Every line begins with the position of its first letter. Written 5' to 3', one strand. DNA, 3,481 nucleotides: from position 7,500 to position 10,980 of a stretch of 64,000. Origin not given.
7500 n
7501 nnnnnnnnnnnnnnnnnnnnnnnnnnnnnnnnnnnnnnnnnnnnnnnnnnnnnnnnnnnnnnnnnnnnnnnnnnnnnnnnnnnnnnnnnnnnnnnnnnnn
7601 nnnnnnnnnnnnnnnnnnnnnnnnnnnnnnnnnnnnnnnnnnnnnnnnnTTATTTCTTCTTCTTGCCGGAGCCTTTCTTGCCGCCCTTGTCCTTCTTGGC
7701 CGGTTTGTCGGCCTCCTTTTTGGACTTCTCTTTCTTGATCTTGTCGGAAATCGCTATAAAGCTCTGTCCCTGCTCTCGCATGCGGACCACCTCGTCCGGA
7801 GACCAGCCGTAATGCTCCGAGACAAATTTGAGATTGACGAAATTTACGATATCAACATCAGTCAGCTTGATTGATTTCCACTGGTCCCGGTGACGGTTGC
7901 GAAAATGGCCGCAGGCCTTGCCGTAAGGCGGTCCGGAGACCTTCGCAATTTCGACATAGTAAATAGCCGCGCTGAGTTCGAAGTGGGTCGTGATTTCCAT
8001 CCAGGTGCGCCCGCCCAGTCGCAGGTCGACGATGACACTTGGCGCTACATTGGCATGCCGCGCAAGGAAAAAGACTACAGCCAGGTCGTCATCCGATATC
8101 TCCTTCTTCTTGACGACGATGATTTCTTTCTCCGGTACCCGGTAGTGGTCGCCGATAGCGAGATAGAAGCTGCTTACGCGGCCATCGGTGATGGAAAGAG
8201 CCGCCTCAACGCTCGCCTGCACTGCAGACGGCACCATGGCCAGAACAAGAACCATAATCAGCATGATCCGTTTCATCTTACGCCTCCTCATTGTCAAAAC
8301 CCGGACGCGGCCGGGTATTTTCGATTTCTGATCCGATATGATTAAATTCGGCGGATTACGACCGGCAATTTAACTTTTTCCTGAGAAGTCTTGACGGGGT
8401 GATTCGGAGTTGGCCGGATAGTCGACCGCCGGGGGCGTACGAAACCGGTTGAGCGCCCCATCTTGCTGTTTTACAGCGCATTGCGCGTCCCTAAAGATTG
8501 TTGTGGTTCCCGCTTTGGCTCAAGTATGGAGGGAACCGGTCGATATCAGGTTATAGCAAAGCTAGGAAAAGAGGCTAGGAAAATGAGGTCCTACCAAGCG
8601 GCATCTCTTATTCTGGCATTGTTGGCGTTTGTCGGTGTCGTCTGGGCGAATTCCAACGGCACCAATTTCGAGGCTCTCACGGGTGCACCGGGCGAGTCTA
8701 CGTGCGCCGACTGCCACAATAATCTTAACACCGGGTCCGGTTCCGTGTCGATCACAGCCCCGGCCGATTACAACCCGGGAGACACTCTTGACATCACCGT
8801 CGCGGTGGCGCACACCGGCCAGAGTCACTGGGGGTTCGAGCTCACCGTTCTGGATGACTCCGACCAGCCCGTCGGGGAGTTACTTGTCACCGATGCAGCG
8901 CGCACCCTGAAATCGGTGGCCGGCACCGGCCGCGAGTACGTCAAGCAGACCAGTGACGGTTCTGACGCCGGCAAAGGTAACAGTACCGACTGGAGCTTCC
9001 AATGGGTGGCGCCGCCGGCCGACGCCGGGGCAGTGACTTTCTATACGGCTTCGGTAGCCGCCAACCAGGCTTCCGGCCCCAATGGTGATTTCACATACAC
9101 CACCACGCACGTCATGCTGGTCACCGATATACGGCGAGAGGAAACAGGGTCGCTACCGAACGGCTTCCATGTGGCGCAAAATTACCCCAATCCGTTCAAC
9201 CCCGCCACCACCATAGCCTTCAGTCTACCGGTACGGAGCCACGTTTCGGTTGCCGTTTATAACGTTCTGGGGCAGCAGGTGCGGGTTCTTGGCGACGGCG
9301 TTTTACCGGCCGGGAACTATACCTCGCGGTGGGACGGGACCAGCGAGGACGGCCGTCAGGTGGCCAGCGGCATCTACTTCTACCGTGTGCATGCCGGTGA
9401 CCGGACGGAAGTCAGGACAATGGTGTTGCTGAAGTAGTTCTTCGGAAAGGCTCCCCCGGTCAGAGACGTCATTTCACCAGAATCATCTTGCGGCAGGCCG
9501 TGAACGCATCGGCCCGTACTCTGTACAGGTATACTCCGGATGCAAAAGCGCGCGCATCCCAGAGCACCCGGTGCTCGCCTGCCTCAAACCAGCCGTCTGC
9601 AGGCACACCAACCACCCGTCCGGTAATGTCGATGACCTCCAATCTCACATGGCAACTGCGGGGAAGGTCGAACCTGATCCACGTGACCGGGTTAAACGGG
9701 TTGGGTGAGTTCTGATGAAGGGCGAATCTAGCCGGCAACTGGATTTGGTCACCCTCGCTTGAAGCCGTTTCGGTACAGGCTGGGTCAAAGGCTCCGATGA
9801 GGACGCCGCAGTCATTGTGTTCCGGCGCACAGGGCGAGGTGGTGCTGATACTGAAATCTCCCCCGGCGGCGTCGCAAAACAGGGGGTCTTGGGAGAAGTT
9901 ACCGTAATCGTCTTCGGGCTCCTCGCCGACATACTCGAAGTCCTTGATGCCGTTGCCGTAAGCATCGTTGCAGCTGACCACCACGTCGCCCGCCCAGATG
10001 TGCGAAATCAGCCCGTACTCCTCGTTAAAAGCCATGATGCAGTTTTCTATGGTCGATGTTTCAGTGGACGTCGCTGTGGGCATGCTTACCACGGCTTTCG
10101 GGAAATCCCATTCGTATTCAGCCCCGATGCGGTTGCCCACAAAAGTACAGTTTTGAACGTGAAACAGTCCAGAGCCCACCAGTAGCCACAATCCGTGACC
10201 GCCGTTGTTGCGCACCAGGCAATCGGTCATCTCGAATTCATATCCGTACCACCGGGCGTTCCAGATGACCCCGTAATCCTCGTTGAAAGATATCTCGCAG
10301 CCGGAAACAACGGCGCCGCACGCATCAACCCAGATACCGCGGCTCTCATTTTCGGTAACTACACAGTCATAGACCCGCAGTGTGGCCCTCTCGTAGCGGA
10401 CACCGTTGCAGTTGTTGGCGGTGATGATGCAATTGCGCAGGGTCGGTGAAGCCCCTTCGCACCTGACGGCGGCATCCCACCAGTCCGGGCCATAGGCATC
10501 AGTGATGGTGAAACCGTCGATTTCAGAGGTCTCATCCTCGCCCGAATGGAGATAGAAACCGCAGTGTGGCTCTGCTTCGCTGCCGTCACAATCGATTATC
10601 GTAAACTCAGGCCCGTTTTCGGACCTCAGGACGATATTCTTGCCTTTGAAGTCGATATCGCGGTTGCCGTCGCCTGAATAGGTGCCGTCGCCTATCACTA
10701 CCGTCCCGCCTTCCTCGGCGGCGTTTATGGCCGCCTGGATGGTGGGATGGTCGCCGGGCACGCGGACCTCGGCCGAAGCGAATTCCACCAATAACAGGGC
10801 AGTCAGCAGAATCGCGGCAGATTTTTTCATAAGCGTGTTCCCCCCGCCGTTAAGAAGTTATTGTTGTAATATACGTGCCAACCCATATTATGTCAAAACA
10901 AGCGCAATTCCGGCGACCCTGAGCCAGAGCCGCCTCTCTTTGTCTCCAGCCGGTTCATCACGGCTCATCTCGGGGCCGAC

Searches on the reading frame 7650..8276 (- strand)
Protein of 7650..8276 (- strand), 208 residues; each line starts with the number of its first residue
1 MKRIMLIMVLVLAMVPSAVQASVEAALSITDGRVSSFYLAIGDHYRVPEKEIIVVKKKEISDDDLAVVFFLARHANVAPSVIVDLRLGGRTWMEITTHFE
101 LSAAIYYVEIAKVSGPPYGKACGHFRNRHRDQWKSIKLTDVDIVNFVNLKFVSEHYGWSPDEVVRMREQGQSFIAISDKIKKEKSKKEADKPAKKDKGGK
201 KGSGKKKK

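Call 10: find_encoding_contigs(protein=window:7650-8276:-, flank=10000, max_places=10)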
Protein window:7650-8276:- (208 aa): no gene with exactly this product is on record in the collection.

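Call 11: search_protein_families(library=pfam, proteins=[window:7650-8276:-], max_evalue=0.01)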
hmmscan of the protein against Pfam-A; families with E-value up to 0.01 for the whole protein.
window:7650-8276:- (208 aa): 0 families

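Call 19: find_homologous_proteins(query=window:7650-8276:-, max_evalue=0.001)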
Query window:7650-8276:- (208 aa): 183 proteins with E <= 0.001 among 656 candidates; the best 120 are listed.
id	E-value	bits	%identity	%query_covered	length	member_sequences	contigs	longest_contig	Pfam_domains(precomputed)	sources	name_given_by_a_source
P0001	1.2e-131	454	100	100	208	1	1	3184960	-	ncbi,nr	ncbi:MAG: hypothetical protein JSW34_12265 [Candidatus Zixiibacteriota bacterium]|nr:MAG: hypothetic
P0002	1.7e-88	313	70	87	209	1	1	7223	-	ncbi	-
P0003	1.3e-87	311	71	91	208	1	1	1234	-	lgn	-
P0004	2.3e-87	310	75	77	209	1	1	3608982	-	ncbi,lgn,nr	ncbi:MAG: hypothetical protein JSV52_05695 [Candidatus Zixiibacteriota bacterium]|nr:MAG: hypothetic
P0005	7.6e-87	308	72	84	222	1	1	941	-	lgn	-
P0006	1.2e-86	307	71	86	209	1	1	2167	-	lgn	-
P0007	3.0e-86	306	67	97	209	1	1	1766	-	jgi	jgi:hypothetical protein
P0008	3.6e-86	306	70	86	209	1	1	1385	-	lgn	-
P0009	7.3e-86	305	72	86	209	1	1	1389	-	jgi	jgi:hypothetical protein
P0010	3.8e-85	303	70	86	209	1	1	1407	-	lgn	-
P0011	3.3e-84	299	69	86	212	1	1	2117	-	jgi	-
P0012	1.3e-83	297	69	90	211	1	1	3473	-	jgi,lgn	-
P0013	2.2e-81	290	66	91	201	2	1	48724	-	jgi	-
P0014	4.0e-81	289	66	92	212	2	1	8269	-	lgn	-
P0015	2.2e-79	284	66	88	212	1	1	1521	-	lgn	-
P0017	2.0e-77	277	71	75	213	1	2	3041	-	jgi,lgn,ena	jgi:hypothetical protein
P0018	3.3e-76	273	60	98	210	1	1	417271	-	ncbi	ncbi:MAG: hypothetical protein AB1483_06515 [Candidatus Zixiibacteriota bacterium]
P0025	1.4e-70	255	58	88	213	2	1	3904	-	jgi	jgi:hypothetical protein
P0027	4.0e-70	253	56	100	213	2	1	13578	-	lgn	-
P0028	7.8e-70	253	55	79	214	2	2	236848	-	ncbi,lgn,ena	-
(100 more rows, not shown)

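Call 22: find_related_loci(query=A2, collection=metagenome_contigs, flank=3000)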
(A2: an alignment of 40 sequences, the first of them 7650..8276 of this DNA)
Query A2 (208 aa) in metagenome_contigs; peptide patterns used: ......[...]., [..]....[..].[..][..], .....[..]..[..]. (x = any residue, [..] = any of these).
600 stretches matched a pattern (row limit reached: there are more); 481 encode a relative of the query (tblastn E <= 1e-3); the best 80 are kept; 80 distinct loci.
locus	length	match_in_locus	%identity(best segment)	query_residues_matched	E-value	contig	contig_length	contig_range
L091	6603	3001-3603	57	1-196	9e-77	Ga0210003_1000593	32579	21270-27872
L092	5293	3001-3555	56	6-188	1e-73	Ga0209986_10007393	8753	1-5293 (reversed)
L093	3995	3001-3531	56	6-180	1e-71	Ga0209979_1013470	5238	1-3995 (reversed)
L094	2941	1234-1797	55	4-191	1e-71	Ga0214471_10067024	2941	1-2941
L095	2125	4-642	54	1-207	1e-70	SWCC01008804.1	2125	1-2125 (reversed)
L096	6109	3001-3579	52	3-195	4e-68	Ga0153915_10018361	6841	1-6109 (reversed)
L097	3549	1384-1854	61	21-177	9e-68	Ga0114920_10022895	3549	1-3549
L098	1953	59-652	50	8-207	8e-69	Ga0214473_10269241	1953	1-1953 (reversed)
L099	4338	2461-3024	52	20-208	6e-67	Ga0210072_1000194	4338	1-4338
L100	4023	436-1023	51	1-194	2e-66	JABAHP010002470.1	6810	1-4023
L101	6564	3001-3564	52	1-185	2e-66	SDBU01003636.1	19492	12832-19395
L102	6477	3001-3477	58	19-177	2e-66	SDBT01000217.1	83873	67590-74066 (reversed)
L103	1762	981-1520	53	9-188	8e-69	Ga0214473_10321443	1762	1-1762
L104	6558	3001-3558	52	4-190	1e-65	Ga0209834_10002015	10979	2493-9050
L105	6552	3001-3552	51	6-189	1e-65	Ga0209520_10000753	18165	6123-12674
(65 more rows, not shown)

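Call 24: find_encoding_contigs(protein=P0002, flank=4000, max_places=3)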
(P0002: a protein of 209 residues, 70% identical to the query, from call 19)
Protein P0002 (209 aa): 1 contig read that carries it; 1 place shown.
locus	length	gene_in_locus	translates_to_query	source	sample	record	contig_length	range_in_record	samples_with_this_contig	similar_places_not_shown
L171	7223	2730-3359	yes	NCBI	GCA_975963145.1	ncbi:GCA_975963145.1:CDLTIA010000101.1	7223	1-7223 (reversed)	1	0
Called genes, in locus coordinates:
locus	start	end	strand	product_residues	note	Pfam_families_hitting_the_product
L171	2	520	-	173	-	?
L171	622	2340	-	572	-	PF00112:Peptidase_C1, PF18560:Lectin_like, PF13860:FlgD_ig (weak), PF18962:Por_Secre_tail (weak)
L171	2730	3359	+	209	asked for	-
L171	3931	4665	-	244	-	PF23023:Anti-Pycsar_Apyc1, PF00753:Lactamase_B, PF12706:Lactamase_B_2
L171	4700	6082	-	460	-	PF18195:GatD_N, PF00710:Asparaginase, PF17763:Asparaginase_C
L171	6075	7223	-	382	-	?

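Call 25: find_encoding_contigs(protein=P0013, flank=4000, max_places=3)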
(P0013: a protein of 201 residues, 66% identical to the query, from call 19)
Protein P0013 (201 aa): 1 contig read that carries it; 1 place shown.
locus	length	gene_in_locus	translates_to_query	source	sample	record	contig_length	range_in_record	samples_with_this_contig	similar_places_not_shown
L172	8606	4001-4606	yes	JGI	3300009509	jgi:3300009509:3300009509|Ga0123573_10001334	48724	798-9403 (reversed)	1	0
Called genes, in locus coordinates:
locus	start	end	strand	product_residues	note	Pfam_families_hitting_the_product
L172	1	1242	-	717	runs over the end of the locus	PF01433:Peptidase_M1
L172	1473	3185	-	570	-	PF00112:Peptidase_C1, PF18560:Lectin_like, PF13860:FlgD_ig, PF18962:Por_Secre_tail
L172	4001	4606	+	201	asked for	-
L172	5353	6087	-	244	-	PF23023:Anti-Pycsar_Apyc1, PF00753:Lactamase_B, PF12706:Lactamase_B_2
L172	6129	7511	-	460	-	PF18195:GatD_N, PF00710:Asparaginase, PF17763:Asparaginase_C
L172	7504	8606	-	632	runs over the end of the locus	?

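Call 26: find_encoding_contigs(protein=P0014, flank=4000, max_places=3)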
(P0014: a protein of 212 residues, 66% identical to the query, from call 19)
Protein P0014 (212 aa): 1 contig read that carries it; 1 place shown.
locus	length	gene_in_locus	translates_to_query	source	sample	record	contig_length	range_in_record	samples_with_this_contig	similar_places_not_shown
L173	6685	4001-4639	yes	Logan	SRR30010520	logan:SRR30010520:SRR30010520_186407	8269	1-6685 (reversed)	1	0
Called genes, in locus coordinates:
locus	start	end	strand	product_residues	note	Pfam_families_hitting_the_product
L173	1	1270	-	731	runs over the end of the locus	PF01433:Peptidase_M1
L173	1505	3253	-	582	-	PF00112:Peptidase_C1, PF18560:Lectin_like, PF13860:FlgD_ig, PF18962:Por_Secre_tail (weak)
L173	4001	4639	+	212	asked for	-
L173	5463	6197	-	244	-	PF23023:Anti-Pycsar_Apyc1, PF00753:Lactamase_B, PF12706:Lactamase_B_2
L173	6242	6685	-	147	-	?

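Call 27: find_encoding_contigs(protein=P0018, flank=4000, max_places=3)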
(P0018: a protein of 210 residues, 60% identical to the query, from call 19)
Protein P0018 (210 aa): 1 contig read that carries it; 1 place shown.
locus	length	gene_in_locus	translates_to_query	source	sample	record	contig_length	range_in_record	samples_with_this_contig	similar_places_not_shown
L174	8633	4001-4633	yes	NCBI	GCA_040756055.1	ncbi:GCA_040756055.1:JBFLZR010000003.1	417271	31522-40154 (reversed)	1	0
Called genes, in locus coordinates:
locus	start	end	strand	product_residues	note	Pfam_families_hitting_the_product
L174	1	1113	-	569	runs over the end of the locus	PF00112:Peptidase_C1, PF18560:Lectin_like, PF13860:FlgD_ig, PF18962:Por_Secre_tail (weak)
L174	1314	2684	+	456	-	PF13229:Beta_helix, PF13860:FlgD_ig (weak), PF18962:Por_Secre_tail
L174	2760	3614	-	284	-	PF13860:FlgD_ig, PF18962:Por_Secre_tail (weak)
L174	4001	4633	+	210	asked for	-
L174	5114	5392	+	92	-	-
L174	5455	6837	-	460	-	PF18195:GatD_N, PF00710:Asparaginase, PF17763:Asparaginase_C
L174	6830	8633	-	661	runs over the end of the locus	PF02934:GatB_N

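Call 42: find_encoding_contigs(protein=P0012, flank=3000, max_places=3)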
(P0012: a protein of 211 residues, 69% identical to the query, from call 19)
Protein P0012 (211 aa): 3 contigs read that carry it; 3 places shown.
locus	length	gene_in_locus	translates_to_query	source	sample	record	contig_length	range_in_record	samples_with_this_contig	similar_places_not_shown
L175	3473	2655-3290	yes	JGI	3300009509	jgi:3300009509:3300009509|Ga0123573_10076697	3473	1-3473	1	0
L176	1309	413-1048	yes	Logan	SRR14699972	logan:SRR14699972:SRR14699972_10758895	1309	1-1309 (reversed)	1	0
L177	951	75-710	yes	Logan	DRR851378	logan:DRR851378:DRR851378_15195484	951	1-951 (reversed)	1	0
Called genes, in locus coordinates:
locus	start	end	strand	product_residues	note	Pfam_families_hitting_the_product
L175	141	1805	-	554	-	PF00112:Peptidase_C1, PF18560:Lectin_like, PF13860:FlgD_ig (weak), PF18962:Por_Secre_tail (weak)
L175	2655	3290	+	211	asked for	-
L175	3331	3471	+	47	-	?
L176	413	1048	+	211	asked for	-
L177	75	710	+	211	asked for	-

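Call 43: find_encoding_contigs(protein=P0017, flank=3000, max_places=3)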
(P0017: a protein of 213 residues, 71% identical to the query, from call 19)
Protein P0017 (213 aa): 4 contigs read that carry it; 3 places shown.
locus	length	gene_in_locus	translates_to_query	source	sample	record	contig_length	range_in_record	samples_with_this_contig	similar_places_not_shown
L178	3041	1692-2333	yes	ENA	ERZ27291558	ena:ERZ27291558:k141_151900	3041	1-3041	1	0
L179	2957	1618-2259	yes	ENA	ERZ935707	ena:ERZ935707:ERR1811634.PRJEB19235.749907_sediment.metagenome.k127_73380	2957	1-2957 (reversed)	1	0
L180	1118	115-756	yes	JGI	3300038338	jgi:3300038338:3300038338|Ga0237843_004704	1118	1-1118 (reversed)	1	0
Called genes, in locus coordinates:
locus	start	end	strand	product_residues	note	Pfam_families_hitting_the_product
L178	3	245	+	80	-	?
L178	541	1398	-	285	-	PF13860:FlgD_ig, PF18962:Por_Secre_tail (weak)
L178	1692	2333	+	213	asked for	-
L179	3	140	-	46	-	?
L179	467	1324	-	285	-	PF13860:FlgD_ig, PF18962:Por_Secre_tail (weak)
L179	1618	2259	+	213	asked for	-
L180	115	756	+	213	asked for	-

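Call 44: find_encoding_contigs(protein=P0028, flank=3000, max_places=3)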
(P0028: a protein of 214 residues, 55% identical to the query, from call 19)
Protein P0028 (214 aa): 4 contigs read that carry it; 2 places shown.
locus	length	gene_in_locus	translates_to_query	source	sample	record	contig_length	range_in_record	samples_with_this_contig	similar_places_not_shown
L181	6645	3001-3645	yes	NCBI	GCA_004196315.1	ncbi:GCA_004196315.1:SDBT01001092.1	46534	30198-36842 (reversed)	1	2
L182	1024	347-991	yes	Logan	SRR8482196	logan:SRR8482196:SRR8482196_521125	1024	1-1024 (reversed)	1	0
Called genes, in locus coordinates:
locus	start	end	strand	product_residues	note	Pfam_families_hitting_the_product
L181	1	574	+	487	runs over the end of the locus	PF08323:Glyco_transf_5, PF13579:Glyco_trans_4_4 (weak), PF13439:Glyco_transf_4 (weak), PF20706:GT4-conflict (weak), PF00534:Glycos_transf_1, PF13692:Glyco_trans_1_4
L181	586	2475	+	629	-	PF00515:TPR_1 (weak), PF07719:TPR_2 (faint)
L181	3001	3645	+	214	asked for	-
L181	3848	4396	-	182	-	-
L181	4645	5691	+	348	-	PF03444:WHD_HrcA, PF01628:HrcA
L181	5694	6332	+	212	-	PF01025:GrpE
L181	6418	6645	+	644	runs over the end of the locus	PF00012:HSP70, PF06723:MreB_Mbl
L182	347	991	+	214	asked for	-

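Call 45: find_encoding_contigs(protein=P0027, flank=3000, max_places=3)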
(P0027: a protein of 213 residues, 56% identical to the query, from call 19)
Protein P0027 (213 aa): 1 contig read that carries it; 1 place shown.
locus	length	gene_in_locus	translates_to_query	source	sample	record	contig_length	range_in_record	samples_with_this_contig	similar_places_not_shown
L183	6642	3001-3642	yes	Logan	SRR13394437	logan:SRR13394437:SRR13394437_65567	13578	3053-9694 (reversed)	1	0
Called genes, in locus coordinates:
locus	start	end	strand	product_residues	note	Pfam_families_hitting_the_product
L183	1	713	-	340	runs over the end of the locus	-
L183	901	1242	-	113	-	PF08734:GYD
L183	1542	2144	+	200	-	PF18955:DUF5698, PF10035:DUF2179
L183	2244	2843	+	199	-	PF00255:GSHPx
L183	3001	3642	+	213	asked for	-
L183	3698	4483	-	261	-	PF00892:EamA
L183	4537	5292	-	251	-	PF04452:Methyltrans_RNA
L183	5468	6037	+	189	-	-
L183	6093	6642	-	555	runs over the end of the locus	PF00112:Peptidase_C1, PF18560:Lectin_like, PF18962:Por_Secre_tail, PF13860:FlgD_ig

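Call 61: find_encoding_contigs(protein=P0025, flank=3000, max_places=3)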
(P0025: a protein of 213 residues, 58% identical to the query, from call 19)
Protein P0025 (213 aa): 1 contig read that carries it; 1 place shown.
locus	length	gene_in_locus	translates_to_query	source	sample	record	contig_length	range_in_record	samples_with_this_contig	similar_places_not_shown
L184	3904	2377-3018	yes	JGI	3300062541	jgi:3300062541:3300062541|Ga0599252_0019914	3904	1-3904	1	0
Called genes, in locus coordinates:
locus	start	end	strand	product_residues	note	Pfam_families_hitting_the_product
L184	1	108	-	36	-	?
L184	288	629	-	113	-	PF08734:GYD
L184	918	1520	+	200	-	PF18955:DUF5698, PF10035:DUF2179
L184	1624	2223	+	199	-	PF00255:GSHPx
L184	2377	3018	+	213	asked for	-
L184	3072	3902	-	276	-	?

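Call 62: find_encoding_contigs(protein=P0011, flank=3000, max_places=3)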
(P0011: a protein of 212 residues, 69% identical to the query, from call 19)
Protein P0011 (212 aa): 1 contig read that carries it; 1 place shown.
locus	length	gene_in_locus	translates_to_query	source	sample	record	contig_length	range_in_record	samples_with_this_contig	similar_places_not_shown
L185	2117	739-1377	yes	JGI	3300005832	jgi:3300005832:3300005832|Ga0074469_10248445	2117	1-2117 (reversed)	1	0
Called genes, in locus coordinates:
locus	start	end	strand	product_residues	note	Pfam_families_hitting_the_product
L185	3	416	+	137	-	?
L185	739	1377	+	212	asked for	-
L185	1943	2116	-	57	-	?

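Call 67: search_solved_structures(query=A2, max_evalue=1)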
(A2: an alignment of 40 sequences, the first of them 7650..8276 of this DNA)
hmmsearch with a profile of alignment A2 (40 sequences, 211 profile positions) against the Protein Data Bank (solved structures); distinct sequences matched with E-value up to 1: 1.
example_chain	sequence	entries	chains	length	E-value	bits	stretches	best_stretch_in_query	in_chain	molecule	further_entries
2wus_R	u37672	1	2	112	0.052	16.1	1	140-197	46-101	PUTATIVE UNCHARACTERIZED PROTEIN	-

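Call 68: search_protein_families(library=ncbifam, proteins=[window:7650-8276:-], max_evalue=0.1)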
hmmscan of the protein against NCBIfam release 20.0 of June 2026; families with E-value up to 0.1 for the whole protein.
window:7650-8276:- (208 aa): 2 families
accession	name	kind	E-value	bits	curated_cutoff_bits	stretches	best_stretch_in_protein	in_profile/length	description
TIGR00264.2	TIGR00264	equivalog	0.021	15.2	80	0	136-191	16-71/112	nascent polypeptide-associated complex protein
NF007009.0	PRK09472.1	equivalog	0.035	13.2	409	1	14-77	56-121/420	cell division protein FtsA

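Call 75: predict_structure(alignment_id=A2)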
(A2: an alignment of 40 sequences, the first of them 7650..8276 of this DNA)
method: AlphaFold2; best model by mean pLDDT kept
length: 208 residues; sequences in the alignment: 40
mean_pLDDT: 84.6   pTM: 0.74
mean pLDDT of the five models: 84.6, 82.8, 82.7, 82.4, 79.7
residues with pLDDT >= 90: 133; 70-90: 26; 50-70: 36; < 50: 13
segments of 3 or more residues with pLDDT < 50: 23-25
pLDDT, mean of each block of 10 residues (from residue 1): 65 56 51 82 93 90 96 97 98 98 96 85 94 96 97 95 94 94 87 55 50
secondary structure, 60 per line:
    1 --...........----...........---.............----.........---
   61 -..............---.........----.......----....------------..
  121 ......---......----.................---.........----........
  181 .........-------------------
elements in order: H3-13 H18-28 H32-44 H49-57 H62-75 H79-87 H92-98 H103-106 H119-126 H130-135 H140-156 H160-168 H173-189

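Call 77: fold_search(model_id=the predicted structure, library=pdb)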
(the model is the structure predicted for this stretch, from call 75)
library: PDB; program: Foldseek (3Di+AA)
matches with E <= 10: 17; with E <= 0.001: 0
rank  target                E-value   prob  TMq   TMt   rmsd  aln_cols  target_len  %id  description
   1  8v2d_J                8.3e-01  0.38  0.29  0.21  15.3       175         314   16  Computational Designed Nanocage O43_129 (released 2024-03-13)
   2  4yxz                  2.2e+00  0.25  0.29  0.23  10.2       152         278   17  Computationally designed left-handed alpha/alpha toroid with 9 repeats (released 2015-12-16)
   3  5byo_A                3.0e+00  0.23  0.31  0.19  11.1       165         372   16  Computationally designed left-handed alpha/alpha toroid with 12 repeats (released 2015-12-16)
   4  4yy5_A                3.3e+00  0.14  0.24  0.40   6.9       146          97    8  Computationally designed left-handed alpha/alpha toroid with 3 repeats in space group P43212 (released 2015-12-16)
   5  9gvf                  3.3e+00  0.12  0.30  0.29   8.6       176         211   11  Crystal structure of a computationally designed protein (released 2025-10-08)
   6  7eld_A                4.5e+00  0.03  0.17  0.05  12.4       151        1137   12  Cryo-EM structure of Arabidopsis DCL1 in complex with pri-miRNA 166f (released 2021-08-11)
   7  3rr5                  4.9e+00  0.04  0.17  0.08  16.6       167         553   12  DNA ligase from the archaeon Thermococcus sp. 1519 (released 2012-04-11)
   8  8omv_B                4.9e+00  0.01  0.10  0.04  28.8       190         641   13  Crystal structure of the constitutively active S117E/S181E mutant of human IKK2 (released 2024-04-10)
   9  2c41_B                6.7e+00  0.01  0.11  0.13  19.7       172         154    9  X-ray structure of Dps from Thermosynechococcus elongatus (released 2006-10-11)
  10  6wbo                  7.4e+00  0.02  0.16  0.08  16.7       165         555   13  DNA-Ligase from Thermococcus gammatolerans (released 2021-05-05)
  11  3c4b                  8.2e+00  0.03  0.20  0.18  13.1       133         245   14  Structure of RNaseIIIb and dsRNA binding domains of mouse Dicer (released 2008-02-19)
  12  2ev1_A                8.6e+00  0.03  0.16  0.17  11.2       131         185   13  Structure of Rv1264N, the regulatory domain of the mycobacterial adenylyl cylcase Rv1264, at pH 6.0 (released 2006-11-07)
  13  8btg_B                8.6e+00  0.03  0.16  0.10  18.3       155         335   14  Cryo-EM structure of the bacterial replication origin opening basal unwinding system (released 2024-02-14)
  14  9bag_B                9.1e+00  0.01  0.13  0.07  20.0       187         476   13  Crystal structure of Oryza sativa ketol-acid reductoisomerase in complex with Mg2+, and JK-5-114 (released 2025-04-09)
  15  7t1i_A                9.6e+00  0.06  0.13  0.09   4.6        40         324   10  Crystal structure of CAB1 Pantothenate Kinase from Saccharomyces cerevisiae in complex with compound YU385597 (released 2022-10-05)
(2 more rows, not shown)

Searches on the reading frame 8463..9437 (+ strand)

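Call 11: search_protein_families(library=pfam, proteins=[window:8463-9437:+], max_evalue=0.01)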
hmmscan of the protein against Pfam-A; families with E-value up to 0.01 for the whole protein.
window:8463-9437:+ (324 aa): 5 families
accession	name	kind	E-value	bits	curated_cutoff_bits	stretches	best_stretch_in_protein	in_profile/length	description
PF13860.13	FlgD_ig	-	1.5e-08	34.9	27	1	255-311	18-75/79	FlgD Ig-like domain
PF18962.6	Por_Secre_tail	-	1e-06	29.4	27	1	241-320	2-73/75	Secretion system C-terminal sorting domain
PF13585.12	CHU_C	-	2.6e-06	27.9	27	1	261-315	29-77/86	CHU_C Type IX secretion signal domain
PF02014.22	Reeler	-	0.00028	21.9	21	1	98-199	23-124/131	Reeler domain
PF02924.19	HDPD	-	0.00078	20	29.1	1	271-319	35-80/116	Bacteriophage lambda head decoration protein D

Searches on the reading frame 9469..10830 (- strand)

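Call 11: search_protein_families(library=pfam, proteins=[window:9469-10830:-], max_evalue=0.01)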
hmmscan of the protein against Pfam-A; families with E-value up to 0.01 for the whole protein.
window:9469-10830:- (453 aa): 5 families
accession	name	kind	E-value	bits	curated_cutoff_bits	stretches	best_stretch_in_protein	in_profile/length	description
PF13229.12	Beta_helix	-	3.4e-19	69.5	25.9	2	76-230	11-158/158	Right handed beta helix region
PF17161.10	DUF5123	-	5.1e-07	31.3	35.1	1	224-333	2-103/113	Domain of unknown function (DUF5123)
PF05048.19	NosD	-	3e-06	27.3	23.6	1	74-240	25-179/212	Periplasmic copper-binding protein (NosD)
PF07602.17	DUF1565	-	0.00012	21.9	20.3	1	99-199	104-188/257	Protein of unknown function (DUF1565)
PF18962.6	Por_Secre_tail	-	0.00061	20.5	27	1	376-450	3-74/75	Secretion system C-terminal sorting domain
